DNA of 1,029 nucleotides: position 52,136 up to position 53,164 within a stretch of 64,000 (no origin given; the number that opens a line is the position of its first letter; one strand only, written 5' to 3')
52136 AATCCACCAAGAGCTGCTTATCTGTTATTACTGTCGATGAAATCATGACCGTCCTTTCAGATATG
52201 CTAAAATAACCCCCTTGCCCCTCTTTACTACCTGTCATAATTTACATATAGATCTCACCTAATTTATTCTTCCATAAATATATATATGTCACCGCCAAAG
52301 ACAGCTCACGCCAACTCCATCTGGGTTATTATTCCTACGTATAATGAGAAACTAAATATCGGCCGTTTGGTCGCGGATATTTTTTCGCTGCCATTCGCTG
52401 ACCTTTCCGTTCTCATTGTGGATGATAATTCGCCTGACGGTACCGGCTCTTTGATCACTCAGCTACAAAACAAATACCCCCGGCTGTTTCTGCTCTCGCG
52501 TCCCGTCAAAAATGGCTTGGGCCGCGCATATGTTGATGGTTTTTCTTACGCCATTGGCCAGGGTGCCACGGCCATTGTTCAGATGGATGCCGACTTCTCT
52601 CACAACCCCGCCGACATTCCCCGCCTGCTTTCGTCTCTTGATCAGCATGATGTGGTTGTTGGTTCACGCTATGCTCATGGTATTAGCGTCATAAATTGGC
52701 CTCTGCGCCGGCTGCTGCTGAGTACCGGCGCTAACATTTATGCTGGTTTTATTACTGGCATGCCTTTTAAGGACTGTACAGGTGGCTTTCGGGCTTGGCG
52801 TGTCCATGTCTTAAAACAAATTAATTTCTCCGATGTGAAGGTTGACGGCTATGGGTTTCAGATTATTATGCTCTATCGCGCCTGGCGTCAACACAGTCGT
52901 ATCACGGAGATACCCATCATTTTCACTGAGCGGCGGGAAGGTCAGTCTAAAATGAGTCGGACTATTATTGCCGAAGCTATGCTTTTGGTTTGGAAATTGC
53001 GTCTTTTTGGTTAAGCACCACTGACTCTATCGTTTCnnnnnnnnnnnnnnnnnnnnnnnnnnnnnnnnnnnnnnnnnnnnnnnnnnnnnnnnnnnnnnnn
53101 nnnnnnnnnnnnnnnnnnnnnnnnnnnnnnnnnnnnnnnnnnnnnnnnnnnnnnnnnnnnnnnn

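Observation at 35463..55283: Three paralogous pairs of a Dpm1-like GT2 synthase and a GT-C-like polytopic membrane protein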

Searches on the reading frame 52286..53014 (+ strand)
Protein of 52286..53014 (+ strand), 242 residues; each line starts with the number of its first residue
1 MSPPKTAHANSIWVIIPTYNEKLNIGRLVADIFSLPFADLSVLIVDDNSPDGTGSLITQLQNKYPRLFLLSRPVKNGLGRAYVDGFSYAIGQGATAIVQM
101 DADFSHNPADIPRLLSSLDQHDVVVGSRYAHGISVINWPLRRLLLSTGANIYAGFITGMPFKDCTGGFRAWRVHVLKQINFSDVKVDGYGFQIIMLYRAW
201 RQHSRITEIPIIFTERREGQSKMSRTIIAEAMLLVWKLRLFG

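Call 4: search_protein_families(library=pfam, proteins=[window:52286-53014:+], max_evalue=0.01)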
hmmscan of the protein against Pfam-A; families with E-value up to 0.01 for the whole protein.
window:52286-53014:+ (242 aa): 2 families
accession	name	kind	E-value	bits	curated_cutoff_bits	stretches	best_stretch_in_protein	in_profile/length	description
PF00535.33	Glycos_transf_2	-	8e-31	107.7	23.3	1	14-178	2-166/168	Glycosyl transferase family 2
PF13641.12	Glyco_tranf_2_3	-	6e-05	23.6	27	1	12-207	3-202/230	Glycosyltransferase like family 2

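Call 5: search_protein_families(library=ncbifam, proteins=[window:52286-53014:+], max_evalue=0.01)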
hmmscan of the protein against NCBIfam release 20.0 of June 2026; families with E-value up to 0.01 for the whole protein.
window:52286-53014:+ (242 aa): 18 families
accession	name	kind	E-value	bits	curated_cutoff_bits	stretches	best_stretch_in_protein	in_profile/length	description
NF058614.1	PPMAGASynPpgS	equivalog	7.4e-19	68.1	370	1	12-222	2-209/226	polyprenyl-phospho-N-acetylgalactosaminyl synthase PpgS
TIGR04182.1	glyco_TIGR04182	equivalog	1.3e-15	57.6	325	1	13-222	3-200/293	S-layer glycoprotein N-glycosyltransferase AglJ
NF007986.1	PRK10714.1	equivalog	1.4e-11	43.9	529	1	10-226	6-213/316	undecaprenyl-phosphate 4-deoxy-4-formamido-L-arabinose transferase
NF041391.1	DPhHxTase_Halo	equivalog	1.6e-10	40.3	375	1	18-222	3-191/213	dolichyl-phosphate hexose transferase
TIGR03937.1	PgaC_IcaA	equivalog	4.8e-10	39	422.3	1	4-103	39-135/407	poly-beta-1,6-N-acetyl-D-glucosamine synthase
NF047588.1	GlcsyltransPgfSStrep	equivalog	2.7e-08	33.4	500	1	13-135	4-128/308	glycosyltransferase PgfS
NF045692.1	OglycostaseCruG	equivalog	8.4e-08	31.5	600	1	6-121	37-155/386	2'-O-glycosyltransferase CruG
TIGR03469.1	HpnB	hypoth_equivalog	3.9e-07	29.4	379.25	1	10-127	44-169/386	hopene-associated glycosyltransferase HpnB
NF050050.1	ProtGlycPglI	equivalog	2.2e-06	27.3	500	1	12-75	4-68/306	GalNAc(5)-diNAcBac-PP-undecaprenol beta-1,3-glucosyltransferase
TIGR04283.1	glyco_like_mftF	equivalog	2.3e-06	27.3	182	1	14-63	3-52/221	TIGR04283 family arsenosugar biosynthesis glycosyltransferase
NF007482.0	PRK10073.1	equivalog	3.2e-06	26.4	423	1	8-116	4-108/334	glycosyltransferase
NF047683.1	TeichurnBiosyTuaG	equivalog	5.3e-05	23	400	1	9-81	5-77/252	teichuronic acid biosynthesis protein TuaG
NF038302.1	EPS_HpsE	equivalog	0.00041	19.4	300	1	13-83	4-77/307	hormogonium polysaccharide biosynthesis glycosyltransferase HpsE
NF041865.1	EpsU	equivalog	0.0005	19.2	700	1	4-129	33-158/394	exopolysaccharide biosynthesis GT2 family glycosyltransferase EpsU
NF041875.1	EPS_EpsD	equivalog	0.00088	18.8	370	1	14-109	3-95/325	exopolysaccharide biosynthesis glycosyltransferase EpsD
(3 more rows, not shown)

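Call 9: search_solved_structures(query=window:52286-53014:+, max_evalue=0.001)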
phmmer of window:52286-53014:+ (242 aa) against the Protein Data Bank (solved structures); distinct sequences matched with E-value up to 0.001: 12.
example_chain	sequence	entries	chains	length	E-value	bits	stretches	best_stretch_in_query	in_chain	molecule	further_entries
5mlz_A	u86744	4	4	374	2.7e-31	112.3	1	11-238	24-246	Dolichol monophosphate mannose synthase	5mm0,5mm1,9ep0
9hwj_A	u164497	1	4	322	1.7e-09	40.9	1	11-225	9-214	Undecaprenyl-phosphate 4-deoxy-4-formamido-L-arabinose transferase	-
9bhc_C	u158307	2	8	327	1.6e-08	37.8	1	10-225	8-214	Undecaprenyl-phosphate 4-deoxy-4-formamido-L-arabinose transferase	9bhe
8vxh_A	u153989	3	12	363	2.1e-08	37.4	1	10-225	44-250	Undecaprenyl-phosphate 4-deoxy-4-formamido-L-arabinose transferase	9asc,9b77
3bcv_A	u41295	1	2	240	2.4e-05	27.4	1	12-93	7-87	Putative glycosyltransferase protein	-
2z87_A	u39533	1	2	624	0.00016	24.7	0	12-83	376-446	Chondroitin synthase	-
2z86_A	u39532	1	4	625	0.00016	24.7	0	12-83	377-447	Chondroitin synthase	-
9omj_A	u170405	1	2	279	0.00046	23.2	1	11-108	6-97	Glycosyltransferase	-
9omm_A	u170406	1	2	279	0.00069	22.6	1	12-108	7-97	Glycosyltransferase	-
9omh_A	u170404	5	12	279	0.00072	22.5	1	12-108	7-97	Glycosyltransferase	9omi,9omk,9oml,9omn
6yv7_B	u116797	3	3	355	0.00079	22.4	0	7-92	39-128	Glycosyl transferase, family 2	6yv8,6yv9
6yv7_A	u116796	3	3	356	0.00079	22.4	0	7-92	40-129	Glycosyl transferase, family 2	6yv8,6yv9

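Call 54: search_solved_structures(query=window:52286-53014:+, max_evalue=1e-20, show_alignments=1)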
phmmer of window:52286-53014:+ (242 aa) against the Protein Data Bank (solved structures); distinct sequences matched with E-value up to 1e-20: 1.
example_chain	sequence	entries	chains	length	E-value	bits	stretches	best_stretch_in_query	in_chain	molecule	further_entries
5mlz_A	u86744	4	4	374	2.7e-31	112.3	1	11-238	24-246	Dolichol monophosphate mannose synthase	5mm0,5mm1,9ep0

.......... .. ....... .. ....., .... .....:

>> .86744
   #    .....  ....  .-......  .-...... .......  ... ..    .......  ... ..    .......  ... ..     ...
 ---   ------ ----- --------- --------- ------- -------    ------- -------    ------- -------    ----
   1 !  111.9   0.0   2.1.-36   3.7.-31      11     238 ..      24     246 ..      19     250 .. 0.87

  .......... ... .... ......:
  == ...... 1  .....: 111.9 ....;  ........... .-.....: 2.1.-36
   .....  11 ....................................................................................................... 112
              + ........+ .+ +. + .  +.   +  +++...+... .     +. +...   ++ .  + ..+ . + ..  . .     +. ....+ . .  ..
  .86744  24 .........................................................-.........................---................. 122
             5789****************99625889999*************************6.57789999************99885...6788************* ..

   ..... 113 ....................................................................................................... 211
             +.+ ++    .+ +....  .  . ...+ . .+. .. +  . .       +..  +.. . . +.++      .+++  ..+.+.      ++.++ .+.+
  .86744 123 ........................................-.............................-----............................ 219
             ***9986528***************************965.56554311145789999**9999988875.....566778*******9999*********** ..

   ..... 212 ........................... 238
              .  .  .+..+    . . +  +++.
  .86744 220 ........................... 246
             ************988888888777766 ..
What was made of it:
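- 52286..53014 (+): GT2c: soluble DPM1/Ppm1-like polyprenyl-phosphate-sugar synthase candidate (242 aa). PfDPMS 2.7e-31 over residues 11-238, aligned to chain residues 24-246 (calls 9, 54).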
